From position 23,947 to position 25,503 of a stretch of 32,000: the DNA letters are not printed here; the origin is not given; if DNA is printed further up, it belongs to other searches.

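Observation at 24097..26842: Candidate two-gene ATPase + PIN-like nuclease module (defence/abortive-infection-like), with the nuclease partner decayed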

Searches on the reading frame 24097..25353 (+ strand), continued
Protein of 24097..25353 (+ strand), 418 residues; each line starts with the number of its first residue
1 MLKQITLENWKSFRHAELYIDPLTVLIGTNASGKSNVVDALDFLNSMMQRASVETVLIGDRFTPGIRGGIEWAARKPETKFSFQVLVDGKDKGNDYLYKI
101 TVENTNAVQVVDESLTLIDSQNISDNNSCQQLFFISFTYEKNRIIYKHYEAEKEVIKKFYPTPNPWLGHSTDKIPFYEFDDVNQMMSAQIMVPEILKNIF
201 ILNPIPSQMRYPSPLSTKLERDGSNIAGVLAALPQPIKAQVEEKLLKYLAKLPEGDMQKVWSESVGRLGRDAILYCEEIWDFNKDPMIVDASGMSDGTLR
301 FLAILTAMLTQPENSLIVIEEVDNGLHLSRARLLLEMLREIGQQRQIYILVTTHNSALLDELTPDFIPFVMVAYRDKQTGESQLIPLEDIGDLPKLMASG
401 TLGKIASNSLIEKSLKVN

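Call 64: search_protein_families(library=padloc, proteins=[P0123], max_evalue=0.01)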
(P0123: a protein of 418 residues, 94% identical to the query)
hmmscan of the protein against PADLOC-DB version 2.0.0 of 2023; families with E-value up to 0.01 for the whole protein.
P0123 (418 aa): 142 families (the best 25 are shown)
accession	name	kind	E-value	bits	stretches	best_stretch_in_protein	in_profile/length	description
PDLC04391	PDC-M07A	-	4.4e-161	534.5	1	1-416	1-406/412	-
PDLC04392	PDC-M07A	-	4e-87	291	1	1-416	1-408/432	-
PDLC04393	PDC-M07A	-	5e-86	287.4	1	1-417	1-411/435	-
PDLC04389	PDC-M07A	-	2.8e-84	281.7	1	2-414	6-426/443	-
PDLC04390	PDC-M07A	-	7.5e-48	161.2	1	192-417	76-296/321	-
PDLC04178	HEC-01A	-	2.1e-44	150.2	1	2-376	9-348/399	-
PDLC04176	HEC-01A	-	2e-39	134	1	2-383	3-340/371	-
PDLC04177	HEC-01A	-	5.3e-35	119.2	1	1-410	4-387/393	-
PDLC02335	AbiLi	-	2e-33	113.8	1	1-390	49-265/326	AbiLi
PDLC04182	HEC-01A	-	2.5e-33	113.7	1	2-404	4-393/406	-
PDLC04179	HEC-01A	-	2.8e-33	113.7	2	216-412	270-452/459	-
PDLC02980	AriA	-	1.3e-32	112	1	23-360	1-304/304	-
PDLC04175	HEC-01A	-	3.6e-32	109.8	2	279-387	234-335/363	-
PDLC04184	HEC-01A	-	5.6e-32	109.3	2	196-365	218-397/464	-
PDLC04183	HEC-01A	-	1.7e-29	101.1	1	3-382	6-367/402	-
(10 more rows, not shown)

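Call 65: find_encoding_contigs(protein=P0141, flank=4000, max_places=4)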
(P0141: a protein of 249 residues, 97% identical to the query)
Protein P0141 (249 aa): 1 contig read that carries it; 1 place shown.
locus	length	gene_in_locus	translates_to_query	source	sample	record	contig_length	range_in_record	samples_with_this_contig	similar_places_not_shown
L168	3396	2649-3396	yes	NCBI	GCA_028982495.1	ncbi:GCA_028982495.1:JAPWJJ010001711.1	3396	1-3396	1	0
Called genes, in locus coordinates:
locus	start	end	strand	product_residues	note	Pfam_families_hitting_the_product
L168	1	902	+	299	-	?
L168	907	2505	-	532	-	PF00012:HSP70, PF06723:MreB_Mbl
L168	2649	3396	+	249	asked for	PF02463:SMC_N, PF13175:AAA_15, PF13476:AAA_23 (weak), PF13555:AAA_29 (weak), PF13304:AAA_21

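Call 66: find_encoding_contigs(protein=P0128, flank=6000, max_places=4)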
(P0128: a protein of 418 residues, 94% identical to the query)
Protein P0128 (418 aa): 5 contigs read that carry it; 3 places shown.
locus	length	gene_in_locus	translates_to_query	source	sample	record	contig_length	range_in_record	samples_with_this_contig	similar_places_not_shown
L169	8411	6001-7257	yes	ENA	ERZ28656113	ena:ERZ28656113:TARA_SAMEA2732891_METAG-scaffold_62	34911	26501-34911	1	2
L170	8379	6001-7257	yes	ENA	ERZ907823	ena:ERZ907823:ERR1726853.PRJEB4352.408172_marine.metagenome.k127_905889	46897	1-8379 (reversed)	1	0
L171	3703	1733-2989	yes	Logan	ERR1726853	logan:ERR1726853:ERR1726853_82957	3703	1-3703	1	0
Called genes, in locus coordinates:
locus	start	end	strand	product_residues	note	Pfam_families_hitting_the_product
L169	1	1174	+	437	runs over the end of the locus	PF07670:Gate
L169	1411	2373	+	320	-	PF08240:ADH_N, PF00107:ADH_zinc_N, PF13602:ADH_zinc_N_2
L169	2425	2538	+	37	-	-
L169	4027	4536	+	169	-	PF12697:Abhydrolase_6 (weak), PF24096:DUF7379 (weak), PF05057:DUF676 (weak)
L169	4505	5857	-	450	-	PF00012:HSP70, PF06723:MreB_Mbl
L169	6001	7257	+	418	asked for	PF02463:SMC_N, PF13175:AAA_15, PF13476:AAA_23 (weak), PF13555:AAA_29 (weak), PF13304:AAA_21, PF13175:AAA_15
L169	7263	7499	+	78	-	-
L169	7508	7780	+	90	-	-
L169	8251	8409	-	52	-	?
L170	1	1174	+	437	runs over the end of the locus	PF07670:Gate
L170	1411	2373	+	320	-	PF08240:ADH_N, PF00107:ADH_zinc_N, PF13602:ADH_zinc_N_2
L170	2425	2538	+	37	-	-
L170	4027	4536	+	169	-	PF12697:Abhydrolase_6 (weak), PF24096:DUF7379 (weak), PF05057:DUF676 (weak)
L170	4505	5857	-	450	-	PF00012:HSP70, PF06723:MreB_Mbl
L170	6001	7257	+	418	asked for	PF02463:SMC_N, PF13175:AAA_15, PF13476:AAA_23 (weak), PF13555:AAA_29 (weak), PF13304:AAA_21, PF13175:AAA_15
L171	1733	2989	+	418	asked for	PF02463:SMC_N, PF13175:AAA_15, PF13476:AAA_23 (weak), PF13555:AAA_29 (weak), PF13304:AAA_21, PF13175:AAA_15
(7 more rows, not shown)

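Call 72: find_encoding_contigs(protein=P0139, flank=4000, max_places=3)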
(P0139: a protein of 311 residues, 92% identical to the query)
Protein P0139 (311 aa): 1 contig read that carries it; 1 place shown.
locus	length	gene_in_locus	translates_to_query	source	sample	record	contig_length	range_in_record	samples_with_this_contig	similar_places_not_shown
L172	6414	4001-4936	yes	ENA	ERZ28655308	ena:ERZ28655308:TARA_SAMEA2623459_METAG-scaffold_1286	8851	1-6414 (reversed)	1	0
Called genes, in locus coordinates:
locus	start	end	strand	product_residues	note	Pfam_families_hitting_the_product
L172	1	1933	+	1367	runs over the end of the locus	PF24096:DUF7379 (faint), PF13271:DUF4062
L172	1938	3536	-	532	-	PF00012:HSP70, PF06723:MreB_Mbl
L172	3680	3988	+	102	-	PF02463:SMC_N, PF13175:AAA_15, PF13476:AAA_23 (weak), PF13555:AAA_29, PF13304:AAA_21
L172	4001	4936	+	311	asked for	PF13304:AAA_21, PF13175:AAA_15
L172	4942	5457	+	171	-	-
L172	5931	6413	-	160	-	?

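Call 73: find_encoding_contigs(protein=P0129, flank=3000, max_places=3)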
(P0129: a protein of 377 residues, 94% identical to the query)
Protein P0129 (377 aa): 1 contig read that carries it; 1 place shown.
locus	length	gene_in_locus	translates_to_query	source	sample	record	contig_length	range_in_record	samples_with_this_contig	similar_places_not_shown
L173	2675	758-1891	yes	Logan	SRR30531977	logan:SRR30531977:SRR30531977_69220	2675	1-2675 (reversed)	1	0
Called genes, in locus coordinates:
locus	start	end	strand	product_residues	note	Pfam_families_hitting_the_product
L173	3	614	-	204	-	?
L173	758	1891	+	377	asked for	PF02463:SMC_N, PF13175:AAA_15, PF13476:AAA_23 (weak), PF13555:AAA_29 (weak), PF13304:AAA_21, PF13175:AAA_15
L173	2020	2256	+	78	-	-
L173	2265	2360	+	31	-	-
